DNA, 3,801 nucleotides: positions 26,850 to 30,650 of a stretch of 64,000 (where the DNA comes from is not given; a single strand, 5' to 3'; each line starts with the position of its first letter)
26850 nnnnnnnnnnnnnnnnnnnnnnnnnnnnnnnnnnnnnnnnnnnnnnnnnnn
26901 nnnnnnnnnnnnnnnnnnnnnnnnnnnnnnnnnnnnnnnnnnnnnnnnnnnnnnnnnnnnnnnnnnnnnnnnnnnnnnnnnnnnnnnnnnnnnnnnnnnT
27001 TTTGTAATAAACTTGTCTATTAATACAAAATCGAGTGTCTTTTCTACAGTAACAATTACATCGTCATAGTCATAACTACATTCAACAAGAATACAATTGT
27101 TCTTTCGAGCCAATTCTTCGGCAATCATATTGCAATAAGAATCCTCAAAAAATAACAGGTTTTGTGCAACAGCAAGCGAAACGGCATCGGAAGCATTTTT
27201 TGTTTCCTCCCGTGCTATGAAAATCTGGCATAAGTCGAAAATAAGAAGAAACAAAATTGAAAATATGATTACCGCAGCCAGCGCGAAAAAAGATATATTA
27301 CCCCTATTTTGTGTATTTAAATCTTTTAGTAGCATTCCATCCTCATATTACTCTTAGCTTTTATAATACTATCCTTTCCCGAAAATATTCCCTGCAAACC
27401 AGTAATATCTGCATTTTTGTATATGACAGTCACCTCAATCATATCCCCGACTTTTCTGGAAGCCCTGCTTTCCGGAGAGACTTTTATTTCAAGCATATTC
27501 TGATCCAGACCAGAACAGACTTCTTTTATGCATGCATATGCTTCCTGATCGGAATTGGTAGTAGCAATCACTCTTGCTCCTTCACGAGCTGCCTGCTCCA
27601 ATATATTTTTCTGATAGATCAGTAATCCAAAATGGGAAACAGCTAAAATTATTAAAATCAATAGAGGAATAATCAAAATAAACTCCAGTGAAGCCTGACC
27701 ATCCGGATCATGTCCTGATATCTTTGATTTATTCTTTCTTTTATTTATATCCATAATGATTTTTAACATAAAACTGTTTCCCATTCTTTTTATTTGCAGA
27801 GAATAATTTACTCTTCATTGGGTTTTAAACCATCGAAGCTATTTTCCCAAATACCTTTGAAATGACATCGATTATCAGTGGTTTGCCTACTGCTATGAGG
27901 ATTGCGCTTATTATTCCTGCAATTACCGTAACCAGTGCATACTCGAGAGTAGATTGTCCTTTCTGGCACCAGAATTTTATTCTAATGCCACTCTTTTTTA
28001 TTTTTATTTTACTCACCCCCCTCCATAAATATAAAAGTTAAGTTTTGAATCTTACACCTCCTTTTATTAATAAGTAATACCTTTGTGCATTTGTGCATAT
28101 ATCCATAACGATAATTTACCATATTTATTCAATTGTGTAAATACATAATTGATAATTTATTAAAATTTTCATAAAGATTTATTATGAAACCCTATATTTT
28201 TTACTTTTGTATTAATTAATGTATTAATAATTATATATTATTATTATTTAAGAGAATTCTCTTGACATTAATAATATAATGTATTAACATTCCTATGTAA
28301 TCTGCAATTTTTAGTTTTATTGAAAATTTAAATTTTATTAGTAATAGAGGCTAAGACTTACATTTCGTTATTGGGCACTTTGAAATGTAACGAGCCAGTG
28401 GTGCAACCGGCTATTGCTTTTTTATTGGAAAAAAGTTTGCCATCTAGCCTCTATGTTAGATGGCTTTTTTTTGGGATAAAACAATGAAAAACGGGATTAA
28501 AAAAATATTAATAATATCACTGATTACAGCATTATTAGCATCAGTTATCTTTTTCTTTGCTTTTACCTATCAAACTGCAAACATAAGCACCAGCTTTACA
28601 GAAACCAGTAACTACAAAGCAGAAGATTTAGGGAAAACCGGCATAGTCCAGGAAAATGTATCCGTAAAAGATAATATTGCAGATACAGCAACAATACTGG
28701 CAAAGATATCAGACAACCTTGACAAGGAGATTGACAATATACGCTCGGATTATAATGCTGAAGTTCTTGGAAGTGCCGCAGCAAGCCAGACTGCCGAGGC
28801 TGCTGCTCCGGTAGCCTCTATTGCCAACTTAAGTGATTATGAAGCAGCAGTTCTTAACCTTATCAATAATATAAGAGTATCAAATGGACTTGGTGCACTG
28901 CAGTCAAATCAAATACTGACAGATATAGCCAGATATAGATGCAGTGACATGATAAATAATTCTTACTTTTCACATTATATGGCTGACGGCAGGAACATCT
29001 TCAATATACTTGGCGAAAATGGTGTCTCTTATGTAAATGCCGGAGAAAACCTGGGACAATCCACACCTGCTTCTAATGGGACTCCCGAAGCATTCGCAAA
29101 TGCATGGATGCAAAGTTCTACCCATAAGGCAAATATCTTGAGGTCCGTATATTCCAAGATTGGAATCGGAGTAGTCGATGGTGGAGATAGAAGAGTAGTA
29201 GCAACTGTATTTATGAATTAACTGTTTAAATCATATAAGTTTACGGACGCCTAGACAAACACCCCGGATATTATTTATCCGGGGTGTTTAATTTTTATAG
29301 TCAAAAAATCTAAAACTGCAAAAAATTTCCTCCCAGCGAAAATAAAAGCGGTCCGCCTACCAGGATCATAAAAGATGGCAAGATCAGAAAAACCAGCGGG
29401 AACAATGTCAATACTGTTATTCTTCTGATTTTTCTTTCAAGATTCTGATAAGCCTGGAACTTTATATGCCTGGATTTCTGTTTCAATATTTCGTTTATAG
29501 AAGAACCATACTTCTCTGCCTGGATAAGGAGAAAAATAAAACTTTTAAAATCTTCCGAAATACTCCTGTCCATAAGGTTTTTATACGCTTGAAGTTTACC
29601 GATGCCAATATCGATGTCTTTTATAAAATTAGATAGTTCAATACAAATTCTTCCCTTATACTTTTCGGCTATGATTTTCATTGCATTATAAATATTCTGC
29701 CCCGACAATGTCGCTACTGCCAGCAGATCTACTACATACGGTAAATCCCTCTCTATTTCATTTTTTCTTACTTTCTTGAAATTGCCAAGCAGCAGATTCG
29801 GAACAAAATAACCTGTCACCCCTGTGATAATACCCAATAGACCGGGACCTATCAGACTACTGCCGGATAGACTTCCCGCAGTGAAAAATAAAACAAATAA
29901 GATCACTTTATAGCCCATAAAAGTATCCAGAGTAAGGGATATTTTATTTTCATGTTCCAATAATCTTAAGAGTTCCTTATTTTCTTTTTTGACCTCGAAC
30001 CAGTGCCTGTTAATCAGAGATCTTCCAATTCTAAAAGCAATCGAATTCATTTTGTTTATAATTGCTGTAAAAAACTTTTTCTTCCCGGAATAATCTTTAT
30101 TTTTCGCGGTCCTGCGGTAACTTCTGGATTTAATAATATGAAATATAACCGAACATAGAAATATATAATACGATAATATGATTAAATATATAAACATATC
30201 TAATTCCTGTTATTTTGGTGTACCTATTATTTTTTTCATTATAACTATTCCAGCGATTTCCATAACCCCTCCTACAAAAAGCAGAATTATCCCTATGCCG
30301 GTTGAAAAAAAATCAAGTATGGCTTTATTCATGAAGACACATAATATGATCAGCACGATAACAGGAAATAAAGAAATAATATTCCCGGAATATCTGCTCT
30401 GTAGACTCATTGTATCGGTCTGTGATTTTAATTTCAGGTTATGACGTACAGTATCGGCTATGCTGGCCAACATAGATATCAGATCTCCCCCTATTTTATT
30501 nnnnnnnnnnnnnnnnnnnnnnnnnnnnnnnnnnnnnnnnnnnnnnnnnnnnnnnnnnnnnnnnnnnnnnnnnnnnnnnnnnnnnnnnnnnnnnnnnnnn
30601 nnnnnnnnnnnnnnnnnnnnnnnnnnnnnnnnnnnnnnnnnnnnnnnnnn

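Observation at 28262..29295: CAP/YkwD-domain secreted protein inserted antisense into the tad locus behind a riboswitch-like leader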

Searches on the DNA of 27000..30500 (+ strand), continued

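Call 30: search_rna_families(sources=[L014, L015, L016, L017, L018, L019], threshold=gathering)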
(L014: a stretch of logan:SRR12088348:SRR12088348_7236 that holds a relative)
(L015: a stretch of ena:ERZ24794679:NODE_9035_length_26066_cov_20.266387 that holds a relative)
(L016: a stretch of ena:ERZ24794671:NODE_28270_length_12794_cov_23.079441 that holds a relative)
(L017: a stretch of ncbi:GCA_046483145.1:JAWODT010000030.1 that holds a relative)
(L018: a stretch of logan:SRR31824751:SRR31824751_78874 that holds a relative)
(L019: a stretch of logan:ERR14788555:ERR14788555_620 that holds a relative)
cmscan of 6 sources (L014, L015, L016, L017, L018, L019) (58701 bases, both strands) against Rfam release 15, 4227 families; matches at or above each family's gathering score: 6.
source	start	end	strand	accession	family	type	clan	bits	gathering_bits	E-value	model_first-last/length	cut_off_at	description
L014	5839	5924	+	RF01786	c-di-GMP-II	Cis-reg; riboswitch;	CL00127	79.6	53.5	2e-16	1-84/84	no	Cyclic di-GMP-II riboswitch aptamer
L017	5851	5934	+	RF01786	c-di-GMP-II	Cis-reg; riboswitch;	CL00127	78.1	53.5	5.4e-16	1-84/84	no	Cyclic di-GMP-II riboswitch aptamer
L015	5852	5936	+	RF01786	c-di-GMP-II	Cis-reg; riboswitch;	CL00127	76.8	53.5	1.2e-15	1-84/84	no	Cyclic di-GMP-II riboswitch aptamer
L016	5697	5781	+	RF01786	c-di-GMP-II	Cis-reg; riboswitch;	CL00127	76.8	53.5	1.2e-15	1-84/84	no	Cyclic di-GMP-II riboswitch aptamer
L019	5750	5835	+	RF01786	c-di-GMP-II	Cis-reg; riboswitch;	CL00127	74.1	53.5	7.2e-15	1-84/84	no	Cyclic di-GMP-II riboswitch aptamer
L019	9946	10029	-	RF01786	c-di-GMP-II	Cis-reg; riboswitch;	CL00127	56.1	53.5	9.1e-10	1-84/84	no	Cyclic di-GMP-II riboswitch aptamer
